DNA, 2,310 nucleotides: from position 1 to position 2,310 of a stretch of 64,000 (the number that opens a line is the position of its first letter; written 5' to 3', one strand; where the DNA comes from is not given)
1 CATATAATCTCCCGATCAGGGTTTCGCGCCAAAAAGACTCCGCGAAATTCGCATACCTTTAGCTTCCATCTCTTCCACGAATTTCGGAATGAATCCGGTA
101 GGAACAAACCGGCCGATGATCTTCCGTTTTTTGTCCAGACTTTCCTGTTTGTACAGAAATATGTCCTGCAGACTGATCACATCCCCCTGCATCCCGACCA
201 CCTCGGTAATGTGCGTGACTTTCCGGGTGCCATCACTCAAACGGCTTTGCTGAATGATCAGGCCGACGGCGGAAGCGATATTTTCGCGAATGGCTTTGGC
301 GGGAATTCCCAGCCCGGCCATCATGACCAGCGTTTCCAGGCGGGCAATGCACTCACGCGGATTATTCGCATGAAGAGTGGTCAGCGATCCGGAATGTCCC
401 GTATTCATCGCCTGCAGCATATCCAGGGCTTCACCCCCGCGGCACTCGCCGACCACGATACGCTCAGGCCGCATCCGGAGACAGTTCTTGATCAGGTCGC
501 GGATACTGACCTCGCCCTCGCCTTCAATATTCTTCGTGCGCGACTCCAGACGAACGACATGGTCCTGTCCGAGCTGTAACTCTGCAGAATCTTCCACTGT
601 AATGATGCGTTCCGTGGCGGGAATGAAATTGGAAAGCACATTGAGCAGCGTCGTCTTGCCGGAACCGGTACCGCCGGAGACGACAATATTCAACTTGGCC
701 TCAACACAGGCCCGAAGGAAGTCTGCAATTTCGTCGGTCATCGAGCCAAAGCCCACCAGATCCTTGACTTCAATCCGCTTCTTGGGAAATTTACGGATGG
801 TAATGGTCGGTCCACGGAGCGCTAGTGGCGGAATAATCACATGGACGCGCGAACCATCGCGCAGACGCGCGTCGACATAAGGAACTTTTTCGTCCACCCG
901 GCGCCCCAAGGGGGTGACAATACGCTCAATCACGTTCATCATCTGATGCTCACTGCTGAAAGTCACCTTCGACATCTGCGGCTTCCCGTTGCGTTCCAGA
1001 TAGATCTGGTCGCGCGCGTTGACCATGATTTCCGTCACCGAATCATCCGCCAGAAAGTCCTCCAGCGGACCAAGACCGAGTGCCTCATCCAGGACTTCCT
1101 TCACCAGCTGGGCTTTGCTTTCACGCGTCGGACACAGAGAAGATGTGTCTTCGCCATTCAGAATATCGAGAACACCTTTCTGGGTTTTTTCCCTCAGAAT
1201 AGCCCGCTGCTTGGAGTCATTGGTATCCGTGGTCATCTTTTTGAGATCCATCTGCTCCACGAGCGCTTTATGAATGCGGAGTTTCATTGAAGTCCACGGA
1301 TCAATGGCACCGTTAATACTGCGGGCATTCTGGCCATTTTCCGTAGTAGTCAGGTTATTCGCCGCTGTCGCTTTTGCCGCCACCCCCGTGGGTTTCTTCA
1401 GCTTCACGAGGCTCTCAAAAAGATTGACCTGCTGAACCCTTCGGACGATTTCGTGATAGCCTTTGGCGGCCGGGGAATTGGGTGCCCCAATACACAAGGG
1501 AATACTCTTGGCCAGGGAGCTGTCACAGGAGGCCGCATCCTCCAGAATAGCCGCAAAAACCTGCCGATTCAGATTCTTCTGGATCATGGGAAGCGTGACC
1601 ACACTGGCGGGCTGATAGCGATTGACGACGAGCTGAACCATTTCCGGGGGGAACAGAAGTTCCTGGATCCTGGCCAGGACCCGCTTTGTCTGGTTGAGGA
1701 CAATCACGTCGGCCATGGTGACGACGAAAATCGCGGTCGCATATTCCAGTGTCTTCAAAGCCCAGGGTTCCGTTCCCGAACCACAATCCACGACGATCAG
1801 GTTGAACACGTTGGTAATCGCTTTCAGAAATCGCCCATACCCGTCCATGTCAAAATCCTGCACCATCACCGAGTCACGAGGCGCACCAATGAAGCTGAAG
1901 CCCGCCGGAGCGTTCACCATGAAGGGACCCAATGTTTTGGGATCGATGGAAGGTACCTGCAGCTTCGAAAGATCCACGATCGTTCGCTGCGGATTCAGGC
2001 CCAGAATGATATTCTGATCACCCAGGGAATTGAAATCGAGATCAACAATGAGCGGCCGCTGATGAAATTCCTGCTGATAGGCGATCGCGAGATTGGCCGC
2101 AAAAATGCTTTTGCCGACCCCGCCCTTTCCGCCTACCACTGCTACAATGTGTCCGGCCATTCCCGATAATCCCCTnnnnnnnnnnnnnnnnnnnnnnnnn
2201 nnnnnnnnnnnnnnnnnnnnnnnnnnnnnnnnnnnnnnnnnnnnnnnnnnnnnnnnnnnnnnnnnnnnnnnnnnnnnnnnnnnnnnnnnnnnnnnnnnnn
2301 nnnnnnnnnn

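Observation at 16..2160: CpaE/TadZ-like ParA domain fused in-frame to the CpaF/TadA secretion ATPase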

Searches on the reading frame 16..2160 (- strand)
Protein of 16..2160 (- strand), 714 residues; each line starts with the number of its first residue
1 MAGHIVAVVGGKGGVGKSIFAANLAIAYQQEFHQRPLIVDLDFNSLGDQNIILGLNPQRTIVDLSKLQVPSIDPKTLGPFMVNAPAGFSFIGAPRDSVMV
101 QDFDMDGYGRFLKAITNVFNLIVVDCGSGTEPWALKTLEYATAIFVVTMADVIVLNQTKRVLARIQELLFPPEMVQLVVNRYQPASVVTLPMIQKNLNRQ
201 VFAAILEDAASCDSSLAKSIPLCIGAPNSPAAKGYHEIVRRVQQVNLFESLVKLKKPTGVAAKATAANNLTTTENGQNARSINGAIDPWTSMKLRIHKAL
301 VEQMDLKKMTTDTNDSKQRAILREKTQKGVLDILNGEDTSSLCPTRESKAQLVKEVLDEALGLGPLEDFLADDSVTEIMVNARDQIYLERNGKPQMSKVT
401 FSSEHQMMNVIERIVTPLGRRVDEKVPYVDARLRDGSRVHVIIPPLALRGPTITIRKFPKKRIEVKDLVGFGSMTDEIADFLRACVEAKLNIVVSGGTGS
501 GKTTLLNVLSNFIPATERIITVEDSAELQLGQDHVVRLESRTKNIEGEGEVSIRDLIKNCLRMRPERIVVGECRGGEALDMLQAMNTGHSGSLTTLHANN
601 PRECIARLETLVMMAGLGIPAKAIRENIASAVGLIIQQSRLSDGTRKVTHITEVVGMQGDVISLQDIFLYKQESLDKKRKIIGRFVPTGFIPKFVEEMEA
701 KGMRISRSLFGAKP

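Call 6: search_protein_families(library=pfam, proteins=[window:16-2160:-], max_evalue=0.01)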
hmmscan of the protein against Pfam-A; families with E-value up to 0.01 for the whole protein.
window:16-2160:- (714 aa): 18 families
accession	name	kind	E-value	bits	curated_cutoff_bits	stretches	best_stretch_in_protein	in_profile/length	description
PF00437.27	T2SSE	-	1.2e-64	218.7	24.9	1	361-638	3-275/370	Type II/IV secretion system protein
PF01656.29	CbiA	-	3.1e-12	47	25.4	1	6-215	1-119/125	CobQ/CobB/MinD/ParA nucleotide binding domain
PF10609.15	ParA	-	2.2e-06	27.8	27.1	1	4-43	4-42/246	NUBPL iron-transfer P-loop NTPase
PF06564.18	CBP_BcsQ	-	4.2e-06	26.9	21.3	0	5-42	3-39/234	Cellulose biosynthesis protein BcsQ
PF00005.33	ABC_tran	-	3.2e-05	25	25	1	486-529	8-50/137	ABC transporter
PF13614.12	AAA_31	-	7.7e-05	23.1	27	1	4-166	2-165/177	AAA domain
PF13191.12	AAA_16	-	0.00015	22.8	32.6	0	476-522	10-56/167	AAA ATPase domain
PF13238.12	AAA_18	-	0.00017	22.5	29.4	1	492-610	1-110/128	AAA domain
PF13401.12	AAA_22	-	0.00025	21.8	27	0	489-523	5-40/130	AAA domain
PF02374.21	ArsA_ATPase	-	0.00029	20.6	24.3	0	7-42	4-38/305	Anion-transporting ATPase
PF13479.12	AAA_24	-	0.00035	20.9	27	0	7-43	5-32/195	AAA domain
PF20720.3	nSTAND3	-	0.0004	20.5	27.2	0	487-513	15-41/155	Novel STAND NTPase 3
PF05729.18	NACHT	-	0.00057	20.2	26.7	0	492-509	3-20/167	NACHT domain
PF07693.20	KAP_NTPase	-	0.00068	19.4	20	0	473-522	3-54/293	KAP family P-loop domain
PF13604.12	AAA_30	-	0.0014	18.8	27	0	486-516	15-45/191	AAA domain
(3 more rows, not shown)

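Call 7: search_protein_families(library=ncbifam, proteins=[window:16-2160:-], max_evalue=0.01)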
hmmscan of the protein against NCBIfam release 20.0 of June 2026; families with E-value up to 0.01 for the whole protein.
window:16-2160:- (714 aa): 40 families (the best 25 are shown)
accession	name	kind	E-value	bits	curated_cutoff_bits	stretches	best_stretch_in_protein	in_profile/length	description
TIGR03819.1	heli_sec_ATPase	hypoth_equivalog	5.5e-98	328.3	373.15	1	348-652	37-339/340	TadA family conjugal transfer-associated ATPase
TIGR02788.1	VirB11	equivalog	7.7e-68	228.8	249.95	2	476-651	131-306/308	P-type DNA transfer ATPase VirB11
TIGR02782.1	TrbB_P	equivalog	1.2e-62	212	304.55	1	366-658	14-297/303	P-type conjugative transfer ATPase TrbB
NF010475.0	PRK13900.1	equivalog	3.9e-61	207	389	2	476-651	147-322/333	type IV secretion system ATPase VirB11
NF058587.1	archaellum_moto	equivalog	2.6e-56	191.4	550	1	335-670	119-451/527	archaellum flagellar ATPase motor FlaI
NF010469.0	PRK13894.1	subfamily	3.4e-56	190.9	508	1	353-658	15-311/320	conjugal transfer ATPase TrbB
NF010407.0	PRK13833.1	subfamily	1.7e-50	172.2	499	1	347-659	5-305/323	conjugal transfer protein TrbB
NF053672.1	bindosome_BasE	exception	6.2e-38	130.8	1000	1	398-671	178-442/512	bindosome assembly system ATPase subunit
NF010425.0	PRK13851.1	equivalog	7.7e-37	126.9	461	1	477-638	150-312/344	type IV secretion system protein VirB11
TIGR01969.1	minD_arch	subfamily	2.2e-18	66.3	201.75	1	5-263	2-248/251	cell division ATPase MinD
NF041000.1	ATPase_ComGA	equivalog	2.4e-17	62.8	300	1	481-613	119-247/267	competence type IV pilus ATPase ComGA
TIGR01968.1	minD_bact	equivalog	3.6e-17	62.6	212.9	1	4-245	2-239/261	septum site-determining protein MinD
TIGR02525.1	plasmid_TraJ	equivalog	5.1e-15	55.3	368.3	1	480-647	140-306/372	plasmid transfer ATPase TraJ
TIGR01420.1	pilT_fam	subfamily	5.3e-14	52.2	319.1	1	373-654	12-282/343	PilT/PilU family type 4a pilus ATPase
TIGR02538.1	type_IV_pilB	equivalog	1.1e-13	50.7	675.65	1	468-641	295-451/564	type IV-A pilus assembly ATPase PilB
TIGR03815.1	CpaE_hom_Actino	equivalog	1.2e-12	47.6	154.45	1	2-204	110-304/340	septum site-determining protein Ssd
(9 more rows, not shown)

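Call 8: find_homologous_proteins(query=window:19-2160:-, max_evalue=0.00001)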
Query window:19-2160:- (714 aa): 7995 proteins with E <= 0.00001 among 8000 candidates; the best 120 are listed.
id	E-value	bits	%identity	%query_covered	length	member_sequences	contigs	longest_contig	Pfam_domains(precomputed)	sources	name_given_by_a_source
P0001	0.0e+0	1455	91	100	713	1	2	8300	PF10609.16,PF01656.30,PF00437.27,PF00005.34,PF27713.1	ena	-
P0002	0.0e+0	1314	83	100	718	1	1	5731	PF10609.16,PF01656.30,PF00437.27,PF27713.1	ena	-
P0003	0.0e+0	1307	83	100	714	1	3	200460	PF10609.16,PF01656.30,PF00437.27,PF27713.1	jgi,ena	-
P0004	0.0e+0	1299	81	100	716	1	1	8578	PF10609.16,PF01656.30,PF00437.27,PF13614.13,PF27713.1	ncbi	ncbi:MAG: ATPase, T2SS/T4P/T4SS family [Bdellovibrionota bacterium]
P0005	0.0e+0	1291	80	100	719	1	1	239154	PF10609.16,PF01656.30,PF07693.21,PF00437.27,PF13614.13,PF27713.1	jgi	jgi:septum site-determining protein MinD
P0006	0.0e+0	1288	81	100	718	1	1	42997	PF10609.16,PF01656.30,PF00437.27,PF27713.1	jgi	jgi:septum site-determining protein MinD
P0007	0.0e+0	1283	80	100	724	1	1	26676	PF10609.16,PF01656.30,PF00437.27,PF27713.1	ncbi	ncbi:MAG: ATPase, T2SS/T4P/T4SS family [Bdellovibrionia bacterium]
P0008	0.0e+0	1283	79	100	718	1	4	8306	PF10609.16,PF01656.30,PF07693.21,PF00437.27,PF27713.1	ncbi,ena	-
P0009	0.0e+0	1282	80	100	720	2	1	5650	PF10609.16,PF01656.30,PF07693.21,PF00437.27,PF13614.13,PF27713.1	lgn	-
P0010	0.0e+0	1281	80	100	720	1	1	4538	PF10609.16,PF01656.30,PF07693.21,PF00437.27,PF27713.1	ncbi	-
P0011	0.0e+0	1281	80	100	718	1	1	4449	PF10609.16,PF01656.30,PF00437.27,PF27713.1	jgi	jgi:septum site-determining protein MinD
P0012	0.0e+0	1281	79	100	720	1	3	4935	PF10609.16,PF01656.30,PF00437.27,PF00005.34,PF02374.22,PF27713.1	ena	-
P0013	0.0e+0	1280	80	100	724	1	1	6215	PF10609.16,PF01656.30,PF00437.27,PF27713.1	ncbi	-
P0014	0.0e+0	1279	80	100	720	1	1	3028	PF10609.16,PF01656.30,PF00437.27,PF27713.1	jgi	jgi:septum site-determining protein MinD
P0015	0.0e+0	1278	79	100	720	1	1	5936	PF10609.16,PF01656.30,PF00437.27,PF00005.34,PF02374.22,PF27713.1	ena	-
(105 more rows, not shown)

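Call 31: find_related_loci(query=A1, collection=genome_contigs, flank=10000)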
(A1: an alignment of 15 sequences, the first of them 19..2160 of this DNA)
Query A1 (714 aa) in genome_contigs; peptide patterns used: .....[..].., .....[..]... (x = any residue, [..] = any of these).
600 stretches matched a pattern (row limit reached: there are more); 597 encode a relative of the query (tblastn E <= 1e-3); the best 80 are kept; 80 distinct loci.
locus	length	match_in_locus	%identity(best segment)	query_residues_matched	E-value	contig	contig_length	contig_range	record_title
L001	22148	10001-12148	77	1-713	0e+0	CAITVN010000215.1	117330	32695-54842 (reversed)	MAG: Oligoflexia bacterium isolate LJ_bin-4497 genome assembly, contig: bin-4497:215/244, whole genome shotgun sequence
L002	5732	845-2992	60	1-713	0e+0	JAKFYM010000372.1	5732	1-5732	MAG: Bdellovibrionales bacterium isolate ND5_Bin_65 ND5_0016777, whole genome shotgun sequence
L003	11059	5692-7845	53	4-710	0e+0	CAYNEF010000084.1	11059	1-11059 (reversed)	MAG TPA_asm: uncultured Pseudobdellovibrionaceae bacterium isolate SRP278252_co1_294 genome assembly, contig: NODE_10677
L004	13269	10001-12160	53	1-710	0e+0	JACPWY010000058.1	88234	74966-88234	MAG: Deltaproteobacteria bacterium isolate NC_groundwater_823_Pr1_B-0.1um_55_34 Montesol18_Bp1_scaffold_1371387, whole g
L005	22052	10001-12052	47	18-714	0e+0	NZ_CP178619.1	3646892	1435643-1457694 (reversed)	Bdellovibrio sp. HCB288 chromosome, complete genome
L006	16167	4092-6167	44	3-710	9e-177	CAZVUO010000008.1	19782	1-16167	MAG TPA_asm: uncultured bacterium isolate binchicken_co22_256 genome assembly, contig: NODE_2941_length_19782_cov_766.46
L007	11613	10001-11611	50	21-566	2e-169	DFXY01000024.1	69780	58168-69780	MAG TPA_asm: Bacteriovoracaceae bacterium UBA4096 UBA4096_contig_10815, whole genome shotgun sequence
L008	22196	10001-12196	41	3-711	3e-163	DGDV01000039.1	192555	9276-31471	MAG TPA_asm: Firmicutes bacterium UBA3943 UBA3943_contig_1068, whole genome shotgun sequence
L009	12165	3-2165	41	5-711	6e-163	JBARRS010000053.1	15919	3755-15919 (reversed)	MAG: Gaiellaceae bacterium isolate MFD13499_ilm_asm_bin15 k127_576910, whole genome shotgun sequence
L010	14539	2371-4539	37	3-713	6e-162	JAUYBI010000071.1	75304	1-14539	MAG: Candidatus Omnitrophota bacterium isolate C19_metabat.bin.11_sub C19_k141_9785, whole genome shotgun sequence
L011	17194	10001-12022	40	4-711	8e-160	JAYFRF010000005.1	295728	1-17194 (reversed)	MAG: Clostridiaceae bacterium isolate CA_7 c_CA_000000023926, whole genome shotgun sequence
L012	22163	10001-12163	39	3-710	7e-160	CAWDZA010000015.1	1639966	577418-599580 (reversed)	MAG: uncultured Chloroflexia bacterium isolate MFD05674.bin.1.26 genome assembly, contig: contig_27382, whole genome sho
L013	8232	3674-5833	40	3-712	2e-157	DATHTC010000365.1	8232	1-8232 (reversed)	MAG TPA_asm: Gaiellaceae bacterium isolate SMAG_U16067 k141_923006, whole genome shotgun sequence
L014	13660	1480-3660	40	3-711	1e-155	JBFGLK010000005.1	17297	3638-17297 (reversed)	MAG: Candidatus Promineifilaceae bacterium isolate Mix_sand03.2021.01.D.81 k141_155573_length_17297_cov_9.9785, whole ge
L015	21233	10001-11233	56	295-710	5e-154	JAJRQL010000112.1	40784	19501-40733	MAG: Deltaproteobacteria bacterium isolate Dive100_bin10.55 k141_307614, whole genome shotgun sequence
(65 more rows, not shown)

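Call 45: predict_structure(alignment_id=A2)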
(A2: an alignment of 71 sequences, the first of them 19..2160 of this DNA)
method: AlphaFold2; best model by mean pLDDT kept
length: 714 residues; sequences in the alignment: 71
mean_pLDDT: 62.1   pTM: 0.43
mean pLDDT of the five models: 62.1, 58.6, 57.3, 51.9, 51.5
residues with pLDDT >= 90: 72; 70-90: 184; 50-70: 237; < 50: 221
segments of 3 or more residues with pLDDT < 50: 266-286, 306-308, 381-384, 412-429, 431-480, 485-499, 516-528, 533-557, 560-567, 644-646, 653-689, 711-714
pLDDT, mean of each block of 10 residues (from residue 1): 86 77 90 91 71 74 78 79 82 66 82 90 90 88 91 82 77 89 83 90 84 62 66 89 92 74 46 26 49 69 55 61 75 71 70 72 57 58 55 56 53 43 43 46 35 26 35 41 48 47 57 50 45 44 27 47 47 56 56 55 69 65 66 53 50 46 36 35 42 59 53 40
secondary structure, 60 per line:
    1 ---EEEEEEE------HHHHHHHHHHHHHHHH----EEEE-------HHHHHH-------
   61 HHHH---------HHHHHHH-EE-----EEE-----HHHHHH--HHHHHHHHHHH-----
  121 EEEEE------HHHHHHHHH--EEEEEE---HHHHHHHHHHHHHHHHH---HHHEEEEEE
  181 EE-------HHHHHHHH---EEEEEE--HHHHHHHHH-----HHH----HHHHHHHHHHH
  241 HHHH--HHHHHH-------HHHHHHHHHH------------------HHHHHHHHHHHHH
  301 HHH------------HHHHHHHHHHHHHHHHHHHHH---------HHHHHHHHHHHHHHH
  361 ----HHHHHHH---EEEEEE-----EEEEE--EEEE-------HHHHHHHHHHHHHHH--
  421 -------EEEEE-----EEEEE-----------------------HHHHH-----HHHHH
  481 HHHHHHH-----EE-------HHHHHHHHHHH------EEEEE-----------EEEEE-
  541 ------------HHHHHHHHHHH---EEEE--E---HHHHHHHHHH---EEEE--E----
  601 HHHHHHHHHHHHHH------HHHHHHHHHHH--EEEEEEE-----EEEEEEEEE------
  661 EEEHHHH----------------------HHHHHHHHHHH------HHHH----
elements in order (helices of 4 or more, strands of 3 or more residues): E4-10 H17-32 E37-40 H48-53 H61-64 H74-80 E89-91 H97-102 H105-115 E121-125 H132-140 E143-148 H152-168 E175-182 H190-197 E201-206 H209-217 H230-244 H247-252 H260-269 H288-303 H316-336 H346-360 H365-371 E375-380 E386-390 E393-396 H404-418 E428-432 E438-442 H466-470 H476-487 H502-512 E519-523 E535-539 H553-563 E567-570 H577-586 E590-593 H601-614 H621-631 E634-640 E646-654 E661-663 H664-667 H690-700 H707-710

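Call 49: fold_search(model_id=the predicted structure, library=pdb)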
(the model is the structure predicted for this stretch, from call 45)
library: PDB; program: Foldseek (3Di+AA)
matches with E <= 10: 1256; with E <= 0.001: 367
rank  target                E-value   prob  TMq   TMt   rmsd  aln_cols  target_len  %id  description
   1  8rjf_A                9.3e-26  1.00  0.20  0.31  26.3       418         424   48  TadA/CpaF with ADP (released 2024-08-14)
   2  9e24_A                1.1e-24  1.00  0.20  0.32  26.6       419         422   47  Closed structure of CpaF without nucleotides (Apo dataset) (released 2025-04-23)
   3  8rkd_A                4.6e-24  1.00  0.20  0.31  26.5       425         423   47  TadA/CpaF with AMPPNP (released 2024-08-14)
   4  8rkd_B                4.8e-23  1.00  0.19  0.32  26.3       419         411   46  TadA/CpaF with AMPPNP (released 2024-08-14)
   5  4ii7_A                5.6e-14  1.00  0.15  0.19  26.6       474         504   23  Archaellum Assembly ATPase FlaI (released 2013-03-06)
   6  4ii7_C                6.6e-14  1.00  0.14  0.18  26.6       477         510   23  Archaellum Assembly ATPase FlaI (released 2013-03-06)
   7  4ihq_A                8.2e-14  1.00  0.16  0.21  22.6       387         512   27  Archaellum Assembly ATPase FlaI bound to ADP (released 2013-03-06)
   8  3ea0_B                6.1e-13  1.00  0.31  0.88   2.2       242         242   23  Crystal Structure of ParA Family ATPase from Chlorobium tepidum TLS (released 2008-09-23)
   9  4rz2_A                8.0e-13  1.00  0.29  0.73   5.6       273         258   20  Crystal structure of the MinD-like ATPase FlhG (released 2015-03-04)
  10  3ea0_A                1.0e-12  1.00  0.32  0.90   2.2       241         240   23  Crystal Structure of ParA Family ATPase from Chlorobium tepidum TLS (released 2008-09-23)
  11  4rz3_A                1.1e-12  1.00  0.28  0.77   3.5       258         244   19  Crystal structure of the MinD-like ATPase FlhG (released 2015-03-04)
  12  5j1j_B                1.2e-12  1.00  0.29  0.79   3.5       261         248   20  Structure of FleN-AMPPNP complex (released 2017-03-29)
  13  1g3q                  1.9e-12  1.00  0.29  0.81   3.2       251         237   21  CRYSTAL STRUCTURE ANALYSIS OF PYROCOCCUS FURIOSUS CELL DIVISION ATPASE MIND (released 2001-04-21)
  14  4ihq_C                2.0e-12  1.00  0.15  0.19  22.7       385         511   27  Archaellum Assembly ATPase FlaI bound to ADP (released 2013-03-06)
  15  1hyq                  2.6e-12  1.00  0.29  0.84   3.1       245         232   21  MIND BACTERIAL CELL DIVISION REGULATOR FROM A. FULGIDUS (released 2001-03-14)
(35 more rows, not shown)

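Call 62: search_protein_families(library=pfam, proteins=[L001:12166-13071:+, L001:13068-14888:+, L001:15353-15760:+, L001:15760-16272:+], max_evalue=0.001)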
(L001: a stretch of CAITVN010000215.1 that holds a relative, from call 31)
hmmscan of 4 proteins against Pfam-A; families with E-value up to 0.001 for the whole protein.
L001:12166-13071:+ (301 aa): 1 family
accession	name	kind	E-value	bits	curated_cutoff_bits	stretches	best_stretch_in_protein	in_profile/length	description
PF00482.28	T2SSF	-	3.8e-19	69.3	25.2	1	134-258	2-123/125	Type II secretion system (T2SS), protein F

L001:13068-14888:+ (606 aa): 2 families
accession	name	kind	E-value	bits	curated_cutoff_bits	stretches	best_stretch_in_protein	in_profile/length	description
PF05593.20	RHS_repeat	-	1e-14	54.9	22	0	272-302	4-34/38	RHS Repeat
PF20148.4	DUF6531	-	5.7e-12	46.2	24.1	1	55-118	4-67/74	Domain of unknown function (DUF6531)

L001:15353-15760:+ (135 aa): 1 family
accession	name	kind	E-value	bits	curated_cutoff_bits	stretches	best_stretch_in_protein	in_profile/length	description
PF00072.30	Response_reg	-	2.6e-30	105.3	30.2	1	5-115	1-110/111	Response regulator receiver domain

L001:15760-16272:+ (170 aa): 0 families
